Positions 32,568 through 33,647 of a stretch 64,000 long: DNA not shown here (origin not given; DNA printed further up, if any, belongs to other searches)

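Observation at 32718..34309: Heliorhodopsin in a two-gene operon with a TspO-like membrane protein, in an apparently anaerobic Firmicute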

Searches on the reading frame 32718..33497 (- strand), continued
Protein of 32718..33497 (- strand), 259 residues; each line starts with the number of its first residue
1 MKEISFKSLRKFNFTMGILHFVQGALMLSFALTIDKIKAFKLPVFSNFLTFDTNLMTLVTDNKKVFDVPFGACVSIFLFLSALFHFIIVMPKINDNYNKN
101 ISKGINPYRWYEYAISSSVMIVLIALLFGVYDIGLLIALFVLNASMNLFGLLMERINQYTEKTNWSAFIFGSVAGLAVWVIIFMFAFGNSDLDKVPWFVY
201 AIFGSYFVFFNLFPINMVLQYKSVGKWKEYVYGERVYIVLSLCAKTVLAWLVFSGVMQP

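Call 16: find_related_loci(query=A1, collection=genome_contigs, flank=8000)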
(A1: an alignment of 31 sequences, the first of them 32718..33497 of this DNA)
Query A1 (259 aa) in genome_contigs; peptide patterns used: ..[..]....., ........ (x = any residue, [..] = any of these).
599 stretches matched a pattern (row limit reached: there are more); 576 encode a relative of the query (tblastn E <= 1e-3); the best 80 are kept; 80 distinct loci.
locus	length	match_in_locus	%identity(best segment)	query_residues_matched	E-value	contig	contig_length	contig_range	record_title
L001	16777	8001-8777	91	1-259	1e-159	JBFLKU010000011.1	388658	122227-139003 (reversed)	MAG: Eubacteriales bacterium isolate RS1.bin4 k97_291117, whole genome shotgun sequence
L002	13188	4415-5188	78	2-259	1e-137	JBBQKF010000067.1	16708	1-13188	MAG: Saccharofermentanales bacterium isolate Co_metawrap_631 Cmw_631_k141_1469169_length_16708_cov_15.9964, whole genome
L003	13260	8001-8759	78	7-259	3e-134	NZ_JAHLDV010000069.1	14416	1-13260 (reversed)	Clostridium frigoris strain DSM 14204 contig00069, whole genome shotgun sequence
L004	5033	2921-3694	74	2-259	6e-134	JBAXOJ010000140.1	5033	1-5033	MAG: Clostridia bacterium isolate ELA502 MAG502_140, whole genome shotgun sequence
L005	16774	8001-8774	76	2-259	1e-132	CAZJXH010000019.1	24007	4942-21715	MAG TPA_asm: uncultured Oscillospiraceae bacterium isolate SRP302447_co2_281 genome assembly, contig: NODE_5853_length_2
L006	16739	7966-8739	76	2-259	2e-132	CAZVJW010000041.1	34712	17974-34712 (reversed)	MAG TPA_asm: uncultured Eubacteriales bacterium isolate SRP192927_co4_831 genome assembly, contig: NODE_1858_length_3471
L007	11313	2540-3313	74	2-259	1e-131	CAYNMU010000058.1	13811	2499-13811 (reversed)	MAG TPA_asm: uncultured Eubacteriales bacterium isolate SRP284006_co1_363 genome assembly, contig: NODE_7810_length_1381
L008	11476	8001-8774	74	2-259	3e-129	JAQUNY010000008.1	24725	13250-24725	MAG: Eubacteriales bacterium isolate STD1_189 NODE_4298_length_24725_cov_4.418245_Sandtown_D1, whole genome shotgun sequ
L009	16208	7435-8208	76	2-259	1e-126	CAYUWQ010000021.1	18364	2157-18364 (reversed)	MAG TPA_asm: uncultured Eubacteriales bacterium isolate SRP294416_co1_216 genome assembly, contig: NODE_6049_length_1836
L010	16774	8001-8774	78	2-259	7e-127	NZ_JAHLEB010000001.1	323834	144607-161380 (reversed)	Clostridium lacusfryxellense strain DSM 14205 contig00001, whole genome shotgun sequence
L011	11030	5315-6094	77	1-259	3e-134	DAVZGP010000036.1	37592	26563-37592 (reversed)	MAG TPA_asm: Clostridium sp. isolate gSpreadC_ID_19 NODE_155_length_37592_cov_19.278605, whole genome shotgun sequence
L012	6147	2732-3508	71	1-259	2e-124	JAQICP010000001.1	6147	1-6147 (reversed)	MAG: Vallitaleaceae bacterium isolate GH51 k119_191426, whole genome shotgun sequence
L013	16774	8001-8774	71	2-259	2e-123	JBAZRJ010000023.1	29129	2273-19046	MAG: Clostridia bacterium isolate SO_2017_GW1_145 NODE_6749_length_29129_cov_1.679195_OW334_2017, whole genome shotgun s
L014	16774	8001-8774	68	2-259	5e-123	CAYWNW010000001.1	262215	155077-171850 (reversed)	MAG TPA_asm: uncultured Oscillospiraceae bacterium isolate SRP220891_co1_491 genome assembly, contig: NODE_33_length_262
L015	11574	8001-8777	71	1-259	1e-122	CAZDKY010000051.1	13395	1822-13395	MAG TPA_asm: uncultured Syntrophomonadaceae bacterium isolate SRP067234_co1_353 genome assembly, contig: k99_656908, who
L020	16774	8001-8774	69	2-259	5e-120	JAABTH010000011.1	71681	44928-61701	MAG: Bacillota bacterium isolate S22.Bin020 Scaffold_9, whole genome shotgun sequence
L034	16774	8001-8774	69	2-259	2e-117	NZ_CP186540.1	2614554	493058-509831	Alkalibacterium sp. f15 chromosome, complete genome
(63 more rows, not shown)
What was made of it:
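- Closest known: Heliorhodopsins 48C12. Different: The protein belongs to a Clostridia/Bacillota subclade that is 62-91% identical across 80 species representatives (call 16).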

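Call 18: find_encoding_contigs(protein=P0122, flank=5000, max_places=4)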
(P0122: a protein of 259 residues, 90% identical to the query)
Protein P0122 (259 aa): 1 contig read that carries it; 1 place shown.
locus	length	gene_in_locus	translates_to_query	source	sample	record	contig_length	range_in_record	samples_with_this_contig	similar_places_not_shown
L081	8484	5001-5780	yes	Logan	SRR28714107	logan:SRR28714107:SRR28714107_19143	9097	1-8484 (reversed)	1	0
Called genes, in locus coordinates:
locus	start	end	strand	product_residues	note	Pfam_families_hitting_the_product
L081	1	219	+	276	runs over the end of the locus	?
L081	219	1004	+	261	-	PF00106:adh_short, PF01370:Epimerase (faint), PF08659:KR, PF13561:adh_short_C2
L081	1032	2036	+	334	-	-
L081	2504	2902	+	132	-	PF09945:DUF2177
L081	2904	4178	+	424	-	PF03851:UvdE, PF08349:DUF1722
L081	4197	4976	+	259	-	PF03073:TspO_MBR (weak)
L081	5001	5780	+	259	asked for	PF18761:Heliorhodopsin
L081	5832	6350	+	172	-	PF00301:Rubredoxin, PF23458:DUF7130 (weak), PF21349:RUBY_RBDX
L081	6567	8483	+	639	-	?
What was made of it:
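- Its flanks are wholly different: UvdE-DUF1722 and DUF2177 upstream, rubredoxin/rubrerythrin downstream (call 18).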

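Call 19: find_encoding_contigs(protein=P0121, flank=6000, max_places=4)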
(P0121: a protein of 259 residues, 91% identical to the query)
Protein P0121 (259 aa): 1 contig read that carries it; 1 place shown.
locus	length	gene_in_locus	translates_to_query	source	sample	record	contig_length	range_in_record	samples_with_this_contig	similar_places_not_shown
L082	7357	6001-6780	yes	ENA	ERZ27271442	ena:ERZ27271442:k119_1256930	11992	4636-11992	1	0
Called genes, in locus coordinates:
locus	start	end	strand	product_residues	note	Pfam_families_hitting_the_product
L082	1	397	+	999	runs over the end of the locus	PF12704:MacB_PCD, PF02687:FtsX (weak)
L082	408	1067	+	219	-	PF00005:ABC_tran, PF02463:SMC_N (faint), PF13304:AAA_21 (faint)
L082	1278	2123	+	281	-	PF02645:DegV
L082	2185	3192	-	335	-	PF01370:Epimerase (weak), PF13460:NAD_binding_10 (weak)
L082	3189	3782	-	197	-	PF00440:TetR_N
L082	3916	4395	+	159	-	PF03167:UDG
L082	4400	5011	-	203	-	PF00440:TetR_N, PF14246:TetR_C_7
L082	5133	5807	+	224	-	PF14329:DUF4386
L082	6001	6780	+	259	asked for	PF18761:Heliorhodopsin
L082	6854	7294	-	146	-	PF13673:Acetyltransf_10, PF00583:Acetyltransf_1, PF13508:Acetyltransf_7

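Call 20: find_encoding_contigs(protein=P0125, flank=6000, max_places=4)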
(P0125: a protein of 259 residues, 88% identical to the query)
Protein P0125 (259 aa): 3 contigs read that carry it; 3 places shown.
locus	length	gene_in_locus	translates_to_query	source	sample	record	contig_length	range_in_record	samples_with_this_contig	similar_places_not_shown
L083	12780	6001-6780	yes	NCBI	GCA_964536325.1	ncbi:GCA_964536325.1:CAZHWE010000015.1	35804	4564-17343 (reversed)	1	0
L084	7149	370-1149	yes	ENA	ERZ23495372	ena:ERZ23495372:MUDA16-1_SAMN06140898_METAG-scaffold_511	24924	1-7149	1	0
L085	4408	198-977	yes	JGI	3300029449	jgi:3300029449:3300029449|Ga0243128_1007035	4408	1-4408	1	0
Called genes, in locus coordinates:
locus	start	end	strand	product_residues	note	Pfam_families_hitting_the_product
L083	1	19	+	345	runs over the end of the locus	PF01408:GFO_IDH_MocA, PF03447:NAD_binding_3 (weak), PF22725:GFO_IDH_MocA_C3, PF02894:GFO_IDH_MocA_C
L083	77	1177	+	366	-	PF13407:Peripla_BP_4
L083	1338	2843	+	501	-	PF03193:RsgA_GTPase (faint), PF00005:ABC_tran, PF13304:AAA_21 (faint), PF00005:ABC_tran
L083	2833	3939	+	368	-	PF02653:BPD_transp_2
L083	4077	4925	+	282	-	-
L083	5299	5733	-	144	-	-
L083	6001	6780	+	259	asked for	PF18761:Heliorhodopsin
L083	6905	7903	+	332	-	PF14249:Tocopherol_cycl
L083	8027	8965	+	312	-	PF00106:adh_short, PF08659:KR (weak), PF13561:adh_short_C2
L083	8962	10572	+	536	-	PF00890:FAD_binding_2 (weak), PF01266:DAO, PF01593:Amino_oxidase, PF01946:Thi4 (weak), PF03486:HI0933_like (faint), PF07992:Pyr_redox_2 (faint), PF12831:FAD_oxidored (weak), PF13450:NAD_binding_8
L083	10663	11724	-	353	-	PF00248:Aldo_ket_red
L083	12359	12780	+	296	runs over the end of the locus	PF00294:PfkB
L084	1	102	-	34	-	?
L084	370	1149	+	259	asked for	PF18761:Heliorhodopsin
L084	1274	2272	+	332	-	PF14249:Tocopherol_cycl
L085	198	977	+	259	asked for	PF18761:Heliorhodopsin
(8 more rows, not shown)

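Call 62: search_protein_families(library=pfam, proteins=[L015:8976-10103:+, L034:8865-9425:-, L034:6432-7649:-, L020:6366-7034:-], max_evalue=0.001)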
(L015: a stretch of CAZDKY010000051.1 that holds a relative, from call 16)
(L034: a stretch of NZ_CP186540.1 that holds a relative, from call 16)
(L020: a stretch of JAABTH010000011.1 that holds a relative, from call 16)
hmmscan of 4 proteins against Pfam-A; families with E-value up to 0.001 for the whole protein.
L015:8976-10103:+ (375 aa): 2 families
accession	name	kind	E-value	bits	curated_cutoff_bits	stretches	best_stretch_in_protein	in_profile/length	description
PF05257.22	CHAP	-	1.4e-14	54.8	26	1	73-155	9-79/81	CHAP domain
PF00404.24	Dockerin_1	-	2.3e-09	37.8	22.9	1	312-366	1-55/57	Dockerin type I domain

L034:8865-9425:- (186 aa): 3 families
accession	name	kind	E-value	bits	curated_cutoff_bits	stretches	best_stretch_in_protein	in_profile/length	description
PF02834.22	LigT_PEase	-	2e-19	70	23.3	2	9-90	3-87/87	LigT like Phosphoesterase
PF13563.12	2_5_RNA_ligase2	-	6.1e-13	49.5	27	1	34-162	21-147/152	2'-5' RNA ligase superfamily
PF10469.15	AKAP7_NLS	-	1.4e-10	41.8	24.4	1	4-136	4-153/208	AKAP7 2'5' RNA ligase-like domain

L034:6432-7649:- (405 aa): 1 family
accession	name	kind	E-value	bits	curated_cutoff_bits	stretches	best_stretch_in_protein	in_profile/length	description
PF00724.26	Oxidored_FMN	-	6.3e-56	190.5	27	1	4-336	2-338/342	NADH:flavin oxidoreductase / NADH oxidase family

L020:6366-7034:- (222 aa): 1 family
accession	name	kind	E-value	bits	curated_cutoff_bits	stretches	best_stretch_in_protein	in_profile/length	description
PF11361.13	DUF3159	-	5.8e-31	108.2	34.2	1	20-190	8-179/188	Protein of unknown function (DUF3159)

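Call 64: list_cluster_members(proteins=[window:32718-33497:-, window:33509-34309:-, window:17852-19510:-, window:58246-59808:-, window:61016-62578:+, window:54997-56112:-])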
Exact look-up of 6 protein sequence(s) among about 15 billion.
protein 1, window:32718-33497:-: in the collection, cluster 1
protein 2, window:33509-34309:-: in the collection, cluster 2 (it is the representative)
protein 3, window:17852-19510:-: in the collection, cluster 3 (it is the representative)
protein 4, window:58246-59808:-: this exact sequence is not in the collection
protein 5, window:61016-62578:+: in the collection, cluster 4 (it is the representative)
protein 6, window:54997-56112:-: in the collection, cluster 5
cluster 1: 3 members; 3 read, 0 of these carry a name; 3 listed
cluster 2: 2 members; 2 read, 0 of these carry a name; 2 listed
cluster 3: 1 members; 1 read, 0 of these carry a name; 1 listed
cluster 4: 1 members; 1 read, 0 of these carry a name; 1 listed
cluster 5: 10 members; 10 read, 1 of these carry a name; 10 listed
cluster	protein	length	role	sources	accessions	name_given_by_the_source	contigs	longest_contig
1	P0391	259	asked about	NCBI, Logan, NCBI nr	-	-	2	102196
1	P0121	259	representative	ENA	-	-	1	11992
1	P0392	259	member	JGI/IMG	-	-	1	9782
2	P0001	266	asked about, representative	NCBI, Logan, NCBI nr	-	-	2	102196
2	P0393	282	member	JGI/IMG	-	-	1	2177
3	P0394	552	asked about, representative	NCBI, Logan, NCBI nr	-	-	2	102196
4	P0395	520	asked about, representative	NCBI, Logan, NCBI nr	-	-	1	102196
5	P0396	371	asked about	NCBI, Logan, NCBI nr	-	-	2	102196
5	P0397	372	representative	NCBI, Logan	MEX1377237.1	MAG: substrate-binding domain-containing protein [Eubacteriales bacterium]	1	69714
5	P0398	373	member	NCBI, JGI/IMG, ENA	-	-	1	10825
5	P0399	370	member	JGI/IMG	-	-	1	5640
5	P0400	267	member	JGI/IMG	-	-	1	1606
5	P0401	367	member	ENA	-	-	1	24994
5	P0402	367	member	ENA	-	-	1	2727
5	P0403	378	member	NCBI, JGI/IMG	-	-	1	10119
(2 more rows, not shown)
